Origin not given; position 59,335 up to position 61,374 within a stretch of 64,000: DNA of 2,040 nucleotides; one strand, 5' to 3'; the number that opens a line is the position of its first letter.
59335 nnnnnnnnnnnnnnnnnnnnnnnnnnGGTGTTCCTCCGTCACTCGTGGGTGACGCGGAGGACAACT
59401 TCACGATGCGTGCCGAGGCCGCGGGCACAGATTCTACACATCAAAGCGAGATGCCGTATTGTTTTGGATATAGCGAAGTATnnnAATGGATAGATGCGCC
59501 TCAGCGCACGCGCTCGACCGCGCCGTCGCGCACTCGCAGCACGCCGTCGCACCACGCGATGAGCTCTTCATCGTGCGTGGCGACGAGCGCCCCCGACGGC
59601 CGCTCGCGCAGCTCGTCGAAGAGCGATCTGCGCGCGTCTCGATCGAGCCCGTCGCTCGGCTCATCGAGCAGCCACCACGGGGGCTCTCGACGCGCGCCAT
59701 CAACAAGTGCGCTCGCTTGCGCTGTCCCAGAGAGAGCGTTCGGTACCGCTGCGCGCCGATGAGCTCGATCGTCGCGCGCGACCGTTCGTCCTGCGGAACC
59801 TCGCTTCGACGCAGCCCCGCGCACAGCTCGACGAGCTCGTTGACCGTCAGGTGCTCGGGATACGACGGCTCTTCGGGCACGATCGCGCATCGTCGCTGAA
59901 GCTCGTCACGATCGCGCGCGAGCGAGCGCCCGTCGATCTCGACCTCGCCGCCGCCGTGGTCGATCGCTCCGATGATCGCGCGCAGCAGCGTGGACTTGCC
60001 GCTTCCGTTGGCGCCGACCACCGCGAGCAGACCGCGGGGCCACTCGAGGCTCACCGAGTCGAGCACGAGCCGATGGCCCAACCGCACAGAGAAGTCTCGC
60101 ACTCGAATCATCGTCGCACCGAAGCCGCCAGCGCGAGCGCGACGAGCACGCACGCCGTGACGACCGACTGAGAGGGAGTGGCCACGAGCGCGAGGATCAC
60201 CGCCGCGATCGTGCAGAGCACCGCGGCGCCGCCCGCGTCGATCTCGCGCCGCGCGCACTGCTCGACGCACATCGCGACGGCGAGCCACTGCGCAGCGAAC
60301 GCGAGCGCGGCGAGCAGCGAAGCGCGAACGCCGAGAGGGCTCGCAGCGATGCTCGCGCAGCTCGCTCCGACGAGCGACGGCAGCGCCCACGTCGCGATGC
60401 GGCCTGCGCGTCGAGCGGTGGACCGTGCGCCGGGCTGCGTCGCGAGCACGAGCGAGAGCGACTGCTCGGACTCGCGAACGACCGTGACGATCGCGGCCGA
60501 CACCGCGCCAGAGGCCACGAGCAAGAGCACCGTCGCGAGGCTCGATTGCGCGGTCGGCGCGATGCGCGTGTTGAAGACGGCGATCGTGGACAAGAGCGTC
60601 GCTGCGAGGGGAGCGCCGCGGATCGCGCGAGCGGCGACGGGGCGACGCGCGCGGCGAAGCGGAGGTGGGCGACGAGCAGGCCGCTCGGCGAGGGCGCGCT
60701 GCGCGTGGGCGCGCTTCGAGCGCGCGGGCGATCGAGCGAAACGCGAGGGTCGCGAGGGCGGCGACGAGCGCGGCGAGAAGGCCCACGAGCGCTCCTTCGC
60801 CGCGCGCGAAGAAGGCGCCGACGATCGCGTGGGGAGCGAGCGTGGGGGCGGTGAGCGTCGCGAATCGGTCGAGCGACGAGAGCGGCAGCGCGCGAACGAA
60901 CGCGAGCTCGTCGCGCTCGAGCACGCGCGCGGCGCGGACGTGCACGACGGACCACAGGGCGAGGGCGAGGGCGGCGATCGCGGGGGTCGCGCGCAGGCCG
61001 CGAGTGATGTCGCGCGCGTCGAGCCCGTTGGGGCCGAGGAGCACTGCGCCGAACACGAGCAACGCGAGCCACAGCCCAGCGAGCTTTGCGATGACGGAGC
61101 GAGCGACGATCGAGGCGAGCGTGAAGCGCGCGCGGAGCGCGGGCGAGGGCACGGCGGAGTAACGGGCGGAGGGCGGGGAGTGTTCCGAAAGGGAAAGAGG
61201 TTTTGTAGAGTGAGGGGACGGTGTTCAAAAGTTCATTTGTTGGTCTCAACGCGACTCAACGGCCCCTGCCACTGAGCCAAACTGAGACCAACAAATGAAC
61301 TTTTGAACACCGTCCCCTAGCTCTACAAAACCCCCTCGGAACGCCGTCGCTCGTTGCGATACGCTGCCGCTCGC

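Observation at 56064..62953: Non-canonical Rtc RNA-repair locus: rtcR divergent from ABC permease - ABC ATPase - rtcB - RNase II/R-like exoribonuclease, with no rtcA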

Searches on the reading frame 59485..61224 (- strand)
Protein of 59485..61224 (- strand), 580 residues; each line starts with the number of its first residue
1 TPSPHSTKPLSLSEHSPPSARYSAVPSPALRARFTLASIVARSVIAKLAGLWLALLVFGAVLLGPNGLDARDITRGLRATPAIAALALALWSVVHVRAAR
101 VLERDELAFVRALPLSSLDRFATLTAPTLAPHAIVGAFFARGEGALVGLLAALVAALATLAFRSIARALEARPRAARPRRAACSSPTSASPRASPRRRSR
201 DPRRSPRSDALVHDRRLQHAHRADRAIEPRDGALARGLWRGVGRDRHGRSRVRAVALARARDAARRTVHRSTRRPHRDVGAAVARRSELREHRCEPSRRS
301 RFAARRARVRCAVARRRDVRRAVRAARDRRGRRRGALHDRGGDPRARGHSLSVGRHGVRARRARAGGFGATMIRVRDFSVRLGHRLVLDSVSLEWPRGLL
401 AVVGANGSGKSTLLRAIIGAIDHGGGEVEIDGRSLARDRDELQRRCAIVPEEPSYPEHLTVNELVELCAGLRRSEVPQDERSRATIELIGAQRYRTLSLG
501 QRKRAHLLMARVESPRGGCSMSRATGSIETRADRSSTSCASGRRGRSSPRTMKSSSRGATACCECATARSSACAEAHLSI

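Call 8: search_protein_families(library=pfam, proteins=[window:59485-61224:-], max_evalue=0.01)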
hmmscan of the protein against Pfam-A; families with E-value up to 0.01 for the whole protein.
window:59485-61224:- (580 aa): 8 families
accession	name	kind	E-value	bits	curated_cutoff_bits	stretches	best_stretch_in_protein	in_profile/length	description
PF00005.33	ABC_tran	-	2.6e-16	60.9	25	1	390-515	3-127/137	ABC transporter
PF13304.12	AAA_21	-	0.00016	22.3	27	1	400-417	2-19/304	AAA domain, putative AbiEii toxin, Type IV TA system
PF13476.12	AAA_23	-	0.00043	21.4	27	1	393-420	15-42/201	AAA domain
PF13555.12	AAA_29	-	0.00083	19.5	27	1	397-418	22-43/61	P-loop containing region of AAA domain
PF02463.25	SMC_N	-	0.0012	18.8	40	1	390-417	17-44/220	RecF/RecN/SMC N terminal domain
PF01580.24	FtsK_SpoIIIE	-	0.0018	18.2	24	1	382-418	27-60/221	FtsK/SpoIIIE family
PF00437.27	T2SSE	-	0.0055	15.8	24.9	0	393-423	138-168/370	Type II/IV secretion system protein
PF09818.15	ABC_ATPase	-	0.0079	15.7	23.2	0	395-424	77-107/283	P-loop domain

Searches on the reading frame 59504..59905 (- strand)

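Call 8: search_protein_families(library=pfam, proteins=[window:59504-59905:-], max_evalue=0.01)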
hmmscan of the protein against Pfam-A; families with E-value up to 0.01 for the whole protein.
window:59504-59905:- (134 aa): 2 families
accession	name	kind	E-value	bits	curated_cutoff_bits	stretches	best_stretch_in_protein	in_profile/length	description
PF17853.6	GGDEF_2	-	0.0087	16.7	24.5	0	88-122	34-68/116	GGDEF-like domain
PF13304.12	AAA_21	-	0.0088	16.6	27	1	60-116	241-303/304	AAA domain, putative AbiEii toxin, Type IV TA system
